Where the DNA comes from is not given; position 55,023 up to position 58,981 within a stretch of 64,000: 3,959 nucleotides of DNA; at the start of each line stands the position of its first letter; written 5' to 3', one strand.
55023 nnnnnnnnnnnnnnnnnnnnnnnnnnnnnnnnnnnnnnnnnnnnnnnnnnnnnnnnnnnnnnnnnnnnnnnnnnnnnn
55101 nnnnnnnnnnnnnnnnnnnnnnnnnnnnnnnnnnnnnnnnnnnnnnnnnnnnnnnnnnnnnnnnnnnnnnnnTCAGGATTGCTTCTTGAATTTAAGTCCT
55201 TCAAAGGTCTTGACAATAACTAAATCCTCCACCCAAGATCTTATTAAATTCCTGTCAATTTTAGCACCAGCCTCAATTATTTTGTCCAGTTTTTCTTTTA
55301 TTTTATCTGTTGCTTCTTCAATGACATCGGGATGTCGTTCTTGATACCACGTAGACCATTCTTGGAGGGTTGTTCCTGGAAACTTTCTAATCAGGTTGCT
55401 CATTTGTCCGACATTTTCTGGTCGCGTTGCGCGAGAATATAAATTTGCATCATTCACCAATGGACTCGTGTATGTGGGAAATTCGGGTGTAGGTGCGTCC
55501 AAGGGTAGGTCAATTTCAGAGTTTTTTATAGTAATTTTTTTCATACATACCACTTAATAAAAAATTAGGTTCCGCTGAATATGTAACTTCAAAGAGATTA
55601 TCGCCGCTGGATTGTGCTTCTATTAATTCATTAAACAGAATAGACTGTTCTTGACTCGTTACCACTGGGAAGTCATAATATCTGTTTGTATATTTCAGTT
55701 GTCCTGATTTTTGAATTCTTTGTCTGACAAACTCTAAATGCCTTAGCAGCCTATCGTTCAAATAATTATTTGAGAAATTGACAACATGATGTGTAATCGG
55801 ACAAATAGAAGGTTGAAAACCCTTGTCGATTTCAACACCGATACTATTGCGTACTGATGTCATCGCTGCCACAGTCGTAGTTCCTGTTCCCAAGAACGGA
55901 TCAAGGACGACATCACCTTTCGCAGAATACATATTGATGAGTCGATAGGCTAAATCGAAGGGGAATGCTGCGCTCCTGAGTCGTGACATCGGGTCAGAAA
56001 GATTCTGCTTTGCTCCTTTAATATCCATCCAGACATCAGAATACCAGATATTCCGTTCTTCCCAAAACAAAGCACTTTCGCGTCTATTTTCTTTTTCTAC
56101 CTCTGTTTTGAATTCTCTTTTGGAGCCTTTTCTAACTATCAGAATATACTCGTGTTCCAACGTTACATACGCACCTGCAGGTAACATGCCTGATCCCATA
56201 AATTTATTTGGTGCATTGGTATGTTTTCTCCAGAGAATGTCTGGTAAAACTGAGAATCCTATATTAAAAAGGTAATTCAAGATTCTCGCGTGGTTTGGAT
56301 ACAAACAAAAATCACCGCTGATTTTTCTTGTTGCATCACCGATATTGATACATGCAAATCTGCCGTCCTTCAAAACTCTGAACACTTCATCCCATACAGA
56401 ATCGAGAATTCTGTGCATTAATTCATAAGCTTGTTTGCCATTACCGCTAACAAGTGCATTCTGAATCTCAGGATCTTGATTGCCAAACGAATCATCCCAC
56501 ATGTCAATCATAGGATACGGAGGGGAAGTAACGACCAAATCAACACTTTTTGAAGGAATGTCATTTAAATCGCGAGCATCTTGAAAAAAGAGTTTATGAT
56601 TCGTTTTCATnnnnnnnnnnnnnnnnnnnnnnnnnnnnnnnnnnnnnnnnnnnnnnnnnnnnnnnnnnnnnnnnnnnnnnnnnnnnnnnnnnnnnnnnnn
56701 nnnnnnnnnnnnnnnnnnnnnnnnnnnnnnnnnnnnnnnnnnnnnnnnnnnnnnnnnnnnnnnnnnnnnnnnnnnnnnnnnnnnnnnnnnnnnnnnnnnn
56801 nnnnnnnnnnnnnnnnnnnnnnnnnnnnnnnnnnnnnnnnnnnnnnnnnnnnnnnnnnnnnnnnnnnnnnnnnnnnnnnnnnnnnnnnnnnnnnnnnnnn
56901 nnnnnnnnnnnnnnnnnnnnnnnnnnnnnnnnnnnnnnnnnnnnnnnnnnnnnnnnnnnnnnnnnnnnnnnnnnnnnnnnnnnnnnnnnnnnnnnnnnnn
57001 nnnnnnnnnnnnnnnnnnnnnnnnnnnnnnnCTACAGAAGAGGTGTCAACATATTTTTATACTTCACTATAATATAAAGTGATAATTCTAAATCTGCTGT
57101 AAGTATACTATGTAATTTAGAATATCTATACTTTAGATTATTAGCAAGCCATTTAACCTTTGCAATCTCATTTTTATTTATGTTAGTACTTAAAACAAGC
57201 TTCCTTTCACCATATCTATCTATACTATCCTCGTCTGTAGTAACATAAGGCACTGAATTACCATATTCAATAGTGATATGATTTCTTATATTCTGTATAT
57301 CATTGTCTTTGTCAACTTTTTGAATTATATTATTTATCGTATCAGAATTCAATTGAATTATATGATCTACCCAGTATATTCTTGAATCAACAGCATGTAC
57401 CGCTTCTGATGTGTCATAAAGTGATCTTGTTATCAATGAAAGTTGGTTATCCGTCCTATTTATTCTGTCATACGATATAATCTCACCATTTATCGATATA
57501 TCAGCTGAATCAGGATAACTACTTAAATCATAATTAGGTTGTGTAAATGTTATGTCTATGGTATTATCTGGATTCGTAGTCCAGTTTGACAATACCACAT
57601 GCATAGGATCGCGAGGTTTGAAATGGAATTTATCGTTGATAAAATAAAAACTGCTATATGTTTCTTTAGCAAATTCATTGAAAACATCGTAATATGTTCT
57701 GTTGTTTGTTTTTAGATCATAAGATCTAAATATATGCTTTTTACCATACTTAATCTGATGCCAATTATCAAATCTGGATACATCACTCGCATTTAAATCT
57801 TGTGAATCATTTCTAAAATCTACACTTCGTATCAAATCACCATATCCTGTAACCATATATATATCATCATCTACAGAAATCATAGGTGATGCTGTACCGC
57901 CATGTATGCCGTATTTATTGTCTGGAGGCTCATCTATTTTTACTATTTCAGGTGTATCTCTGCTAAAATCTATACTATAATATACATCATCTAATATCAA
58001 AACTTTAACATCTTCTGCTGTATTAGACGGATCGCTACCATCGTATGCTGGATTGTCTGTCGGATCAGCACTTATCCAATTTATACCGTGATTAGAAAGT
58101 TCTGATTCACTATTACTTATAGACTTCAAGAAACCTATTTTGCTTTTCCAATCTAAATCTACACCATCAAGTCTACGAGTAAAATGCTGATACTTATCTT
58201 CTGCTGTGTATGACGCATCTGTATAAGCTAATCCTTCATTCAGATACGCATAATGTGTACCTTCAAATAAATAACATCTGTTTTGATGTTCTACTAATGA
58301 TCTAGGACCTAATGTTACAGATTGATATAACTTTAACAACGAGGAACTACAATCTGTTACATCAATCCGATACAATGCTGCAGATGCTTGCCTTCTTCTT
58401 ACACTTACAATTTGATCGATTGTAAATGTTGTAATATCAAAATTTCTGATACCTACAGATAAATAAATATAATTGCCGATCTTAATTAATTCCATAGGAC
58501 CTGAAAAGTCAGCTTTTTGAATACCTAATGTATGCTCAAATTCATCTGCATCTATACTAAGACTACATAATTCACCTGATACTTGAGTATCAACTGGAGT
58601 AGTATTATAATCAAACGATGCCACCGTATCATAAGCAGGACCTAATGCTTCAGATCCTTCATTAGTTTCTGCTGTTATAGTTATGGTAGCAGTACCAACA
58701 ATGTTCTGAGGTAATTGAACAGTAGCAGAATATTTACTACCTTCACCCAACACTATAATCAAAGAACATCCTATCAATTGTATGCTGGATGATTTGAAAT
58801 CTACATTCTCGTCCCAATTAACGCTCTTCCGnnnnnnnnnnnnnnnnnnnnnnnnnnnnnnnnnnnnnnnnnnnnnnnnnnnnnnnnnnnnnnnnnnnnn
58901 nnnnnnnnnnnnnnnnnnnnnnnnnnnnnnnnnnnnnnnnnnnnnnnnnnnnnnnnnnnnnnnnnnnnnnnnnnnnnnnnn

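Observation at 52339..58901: Low-GC integrative island with integrase + type II R-M (duplicated REase, one copy dead) bounded by 75-bp direct repeats that each carry a strong promoter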

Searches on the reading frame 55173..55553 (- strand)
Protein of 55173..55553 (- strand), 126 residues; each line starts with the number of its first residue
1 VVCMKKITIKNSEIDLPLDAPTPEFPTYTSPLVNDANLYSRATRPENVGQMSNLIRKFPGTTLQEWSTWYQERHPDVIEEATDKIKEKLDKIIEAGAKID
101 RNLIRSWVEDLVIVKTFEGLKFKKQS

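Call 10: search_protein_families(library=pfam, proteins=[window:55173-55553:-], max_evalue=0.01)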
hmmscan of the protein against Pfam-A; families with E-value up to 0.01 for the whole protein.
window:55173-55553:- (126 aa): 1 family
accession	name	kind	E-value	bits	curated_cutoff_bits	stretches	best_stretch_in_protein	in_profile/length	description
PF09568.16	RE_MjaI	-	4.2e-32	111.7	22.7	1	31-124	2-95/164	MjaI restriction endonuclease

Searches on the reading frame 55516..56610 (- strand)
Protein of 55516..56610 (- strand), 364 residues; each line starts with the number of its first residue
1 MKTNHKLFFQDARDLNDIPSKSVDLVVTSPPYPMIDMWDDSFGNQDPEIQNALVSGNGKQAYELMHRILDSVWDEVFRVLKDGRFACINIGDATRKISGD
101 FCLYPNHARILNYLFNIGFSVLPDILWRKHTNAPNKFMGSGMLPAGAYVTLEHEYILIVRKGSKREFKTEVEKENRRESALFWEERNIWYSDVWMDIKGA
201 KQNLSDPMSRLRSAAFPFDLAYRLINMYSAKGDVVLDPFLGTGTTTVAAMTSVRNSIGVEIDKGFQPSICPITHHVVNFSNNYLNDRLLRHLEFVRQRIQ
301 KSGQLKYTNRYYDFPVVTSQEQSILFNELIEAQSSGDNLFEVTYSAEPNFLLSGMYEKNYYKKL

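Call 10: search_protein_families(library=pfam, proteins=[window:55516-56610:-], max_evalue=0.01)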
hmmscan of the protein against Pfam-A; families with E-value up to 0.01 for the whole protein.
window:55516-56610:- (364 aa): 2 families
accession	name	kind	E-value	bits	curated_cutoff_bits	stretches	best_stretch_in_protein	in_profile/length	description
PF01555.25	N6_N4_Mtase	-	2.5e-41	142.5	26.7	1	23-265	1-215/221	DNA methylase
PF01170.24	UPF0020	-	0.00015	22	22.3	0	219-258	15-56/197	RMKL-like, methyltransferase domain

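Call 30: search_protein_families(library=ncbifam, proteins=[window:55516-56610:-], max_evalue=0.01)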
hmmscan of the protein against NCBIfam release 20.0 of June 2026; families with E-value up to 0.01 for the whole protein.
window:55516-56610:- (364 aa): 4 families
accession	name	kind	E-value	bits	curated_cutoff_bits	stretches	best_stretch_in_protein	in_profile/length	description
NF050803.1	DnaMtaseCcrMCaul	equivalog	2.4e-16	59.6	830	1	14-265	14-239/350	adenine-specific DNA-methyltransferase CcrM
NF008572.0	PRK11524.1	equivalog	2.1e-11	43.5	292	1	217-290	200-269/294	adenine-specific DNA-methyltransferase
NF010253.0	PRK13699.1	subfamily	4.5e-10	39.6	244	1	222-261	154-193/226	DNA methyltransferase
TIGR01177.1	TIGR01177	hypoth_equivalog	0.00052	19.4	316.55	0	221-250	171-201/330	TIGR01177 family methyltransferase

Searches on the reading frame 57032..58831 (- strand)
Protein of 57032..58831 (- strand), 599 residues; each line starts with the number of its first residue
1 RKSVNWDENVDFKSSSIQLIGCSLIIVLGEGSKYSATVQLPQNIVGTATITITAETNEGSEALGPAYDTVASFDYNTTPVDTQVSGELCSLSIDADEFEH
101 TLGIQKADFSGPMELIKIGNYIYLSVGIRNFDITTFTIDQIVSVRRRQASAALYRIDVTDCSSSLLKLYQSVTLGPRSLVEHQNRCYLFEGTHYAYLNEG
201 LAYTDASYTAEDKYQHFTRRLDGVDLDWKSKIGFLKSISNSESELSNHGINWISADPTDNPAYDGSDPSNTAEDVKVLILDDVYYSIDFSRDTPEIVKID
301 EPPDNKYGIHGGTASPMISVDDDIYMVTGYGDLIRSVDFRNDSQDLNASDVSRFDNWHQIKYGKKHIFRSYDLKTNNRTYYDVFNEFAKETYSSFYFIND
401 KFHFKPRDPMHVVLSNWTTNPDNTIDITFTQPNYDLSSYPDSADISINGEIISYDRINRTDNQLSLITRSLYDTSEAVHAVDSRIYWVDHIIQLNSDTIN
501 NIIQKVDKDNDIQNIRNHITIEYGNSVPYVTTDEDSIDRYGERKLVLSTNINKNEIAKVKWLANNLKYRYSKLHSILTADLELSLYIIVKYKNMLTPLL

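Call 10: search_protein_families(library=pfam, proteins=[window:57032-58777:-], max_evalue=0.01)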
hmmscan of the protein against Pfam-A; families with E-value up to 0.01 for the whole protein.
window:57032-58777:- (581 aa): 0 families

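Call 30: search_protein_families(library=ncbifam, proteins=[window:57032-58777:-], max_evalue=0.01)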
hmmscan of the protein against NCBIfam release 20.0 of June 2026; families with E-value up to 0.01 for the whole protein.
window:57032-58777:- (581 aa): 0 families

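Call 45: find_related_loci(query=window:57032-58777:-, collection=viral_contigs, flank=8000)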
Query window:57032-58777:- (581 aa) in viral_contigs; peptide patterns used: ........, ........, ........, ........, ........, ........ (x = any residue, [..] = any of these).
2 stretches matched a pattern, but none encodes a relative of the query by tblastn (E <= 1e-3).

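Call 48: find_homologous_proteins(query=window:57032-58777:-, max_evalue=0.001)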
Query window:57032-58777:- (581 aa): 5 proteins with E <= 0.001 among 8000 candidates.
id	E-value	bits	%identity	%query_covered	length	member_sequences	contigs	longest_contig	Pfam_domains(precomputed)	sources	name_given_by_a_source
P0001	0.0e+0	1292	100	99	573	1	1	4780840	-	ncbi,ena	-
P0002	1.7e-190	653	51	98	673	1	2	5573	-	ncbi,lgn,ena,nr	ncbi:MAG: hypothetical protein F4039_08555 [Gammaproteobacteria bacterium]|nr:hypothetical protein [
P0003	1.7e-184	633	50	98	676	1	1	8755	-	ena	-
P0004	3.1e-69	252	31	96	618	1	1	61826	-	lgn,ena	-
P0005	7.7e-30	122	24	95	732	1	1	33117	-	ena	-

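Call 50: find_encoding_contigs(protein=P0004, flank=10000, max_places=2)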
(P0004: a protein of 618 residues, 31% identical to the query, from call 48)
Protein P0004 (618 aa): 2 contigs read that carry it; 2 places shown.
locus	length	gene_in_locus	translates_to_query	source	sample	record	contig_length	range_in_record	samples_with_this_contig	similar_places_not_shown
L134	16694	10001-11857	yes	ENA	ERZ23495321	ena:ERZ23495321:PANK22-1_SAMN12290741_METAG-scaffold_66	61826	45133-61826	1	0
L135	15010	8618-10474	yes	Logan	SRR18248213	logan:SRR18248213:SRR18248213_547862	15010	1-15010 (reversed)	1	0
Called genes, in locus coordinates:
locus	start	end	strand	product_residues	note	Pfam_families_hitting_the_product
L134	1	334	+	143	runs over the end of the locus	-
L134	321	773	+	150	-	-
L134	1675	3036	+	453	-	PF18906:Phage_tube_2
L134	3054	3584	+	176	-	-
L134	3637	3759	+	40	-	-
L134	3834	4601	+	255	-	PF01170:UPF0020 (faint), PF01555:N6_N4_Mtase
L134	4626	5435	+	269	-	-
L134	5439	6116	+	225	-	-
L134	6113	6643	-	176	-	-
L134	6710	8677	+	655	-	-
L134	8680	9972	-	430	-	PF01555:N6_N4_Mtase, PF01844:HNH, PF14279:HNH_5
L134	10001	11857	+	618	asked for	-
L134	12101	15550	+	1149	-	PF20155:TMP_3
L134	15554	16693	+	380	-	?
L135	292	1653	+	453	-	PF18906:Phage_tube_2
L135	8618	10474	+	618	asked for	-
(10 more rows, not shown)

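Call 51: find_encoding_contigs(protein=P0003, flank=10000, max_places=2)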
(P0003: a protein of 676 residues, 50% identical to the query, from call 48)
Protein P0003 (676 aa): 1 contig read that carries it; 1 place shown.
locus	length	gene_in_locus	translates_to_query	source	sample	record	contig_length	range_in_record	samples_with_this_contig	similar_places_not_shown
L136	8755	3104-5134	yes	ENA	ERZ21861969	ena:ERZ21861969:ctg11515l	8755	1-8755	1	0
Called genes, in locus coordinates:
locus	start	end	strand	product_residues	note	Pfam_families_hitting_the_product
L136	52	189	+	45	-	-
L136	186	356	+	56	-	-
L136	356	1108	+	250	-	-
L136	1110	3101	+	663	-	-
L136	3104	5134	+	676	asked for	-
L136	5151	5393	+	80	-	-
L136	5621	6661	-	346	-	-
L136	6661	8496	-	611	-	-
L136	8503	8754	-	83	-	?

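Call 52: find_encoding_contigs(protein=P0001, flank=10000, max_places=3)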
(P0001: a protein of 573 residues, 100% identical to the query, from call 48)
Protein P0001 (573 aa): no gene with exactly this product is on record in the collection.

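Call 57: search_dna_similar(query=window:57032-58831:-, collection=phages, mode=protein, max_evalue=0.001, max_rows=15)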
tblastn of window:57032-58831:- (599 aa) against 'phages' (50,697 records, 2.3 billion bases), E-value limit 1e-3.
No match.

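Call 58: search_protein_families(library=phrogs, proteins=[window:57032-58831:-, P0002, P0004], max_evalue=0.01)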
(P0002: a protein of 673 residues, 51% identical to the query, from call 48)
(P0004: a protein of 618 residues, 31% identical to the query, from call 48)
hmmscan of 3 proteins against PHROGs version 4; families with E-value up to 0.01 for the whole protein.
window:57032-58831:- (599 aa): 0 families

P0002 (673 aa): 1 family
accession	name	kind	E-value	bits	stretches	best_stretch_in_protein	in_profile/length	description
phrog_1101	-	tail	0.00094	18.1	1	464-542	563-640/1405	tail protein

P0004 (618 aa): 0 families

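Call 67: predict_structure(alignment_id=A4)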
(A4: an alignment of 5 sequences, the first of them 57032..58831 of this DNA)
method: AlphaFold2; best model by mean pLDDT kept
length: 599 residues; sequences in the alignment: 5
mean_pLDDT: 50.9   pTM: 0.35
mean pLDDT of the five models: 50.9, 50.4, 49.5, 49.1, 48.7
residues with pLDDT >= 90: 2; 70-90: 162; 50-70: 116; < 50: 319
segments of 3 or more residues with pLDDT < 50: 79-88, 131-148, 192-232, 249-273, 277-284, 298-315, 327-383, 385-391, 393-406, 470-476, 490-599
pLDDT, mean of each block of 10 residues (from residue 1): 57 74 78 75 81 66 69 70 40 56 57 76 76 35 40 83 81 67 80 33 26 24 31 68 70 33 32 45 53 54 31 47 49 22 24 27 22 34 48 44 51 84 81 79 76 82 73 50 72 33 34 32 24 28 24 35 33 27 26 27
secondary structure, 60 per line:
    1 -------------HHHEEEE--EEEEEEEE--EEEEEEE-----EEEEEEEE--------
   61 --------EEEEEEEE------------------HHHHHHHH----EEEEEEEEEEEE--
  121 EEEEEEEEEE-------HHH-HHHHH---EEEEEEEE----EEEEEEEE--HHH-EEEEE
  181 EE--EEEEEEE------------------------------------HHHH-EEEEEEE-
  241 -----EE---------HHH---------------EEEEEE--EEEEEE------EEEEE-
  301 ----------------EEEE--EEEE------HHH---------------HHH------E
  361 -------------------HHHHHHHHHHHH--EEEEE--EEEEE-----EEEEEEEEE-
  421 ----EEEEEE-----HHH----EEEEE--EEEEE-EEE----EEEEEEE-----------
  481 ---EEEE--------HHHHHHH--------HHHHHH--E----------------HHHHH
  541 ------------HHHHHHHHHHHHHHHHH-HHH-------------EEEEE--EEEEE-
elements in order: E17-20 E23-30 E33-39 E45-52 E69-76 H95-102 E107-118 E121-130 H142-146 E150-157 E162-169 E176-182 E185-191 H228-231 E233-239 E275-280 E283-288 E295-299 E317-320 E323-326 H380-391 E394-398 E401-405 E411-419 E425-430 E443-447 E450-454 E456-458 E463-469 E484-487 H496-502 H511-516 H536-540 H553-569 E587-591 E594-598
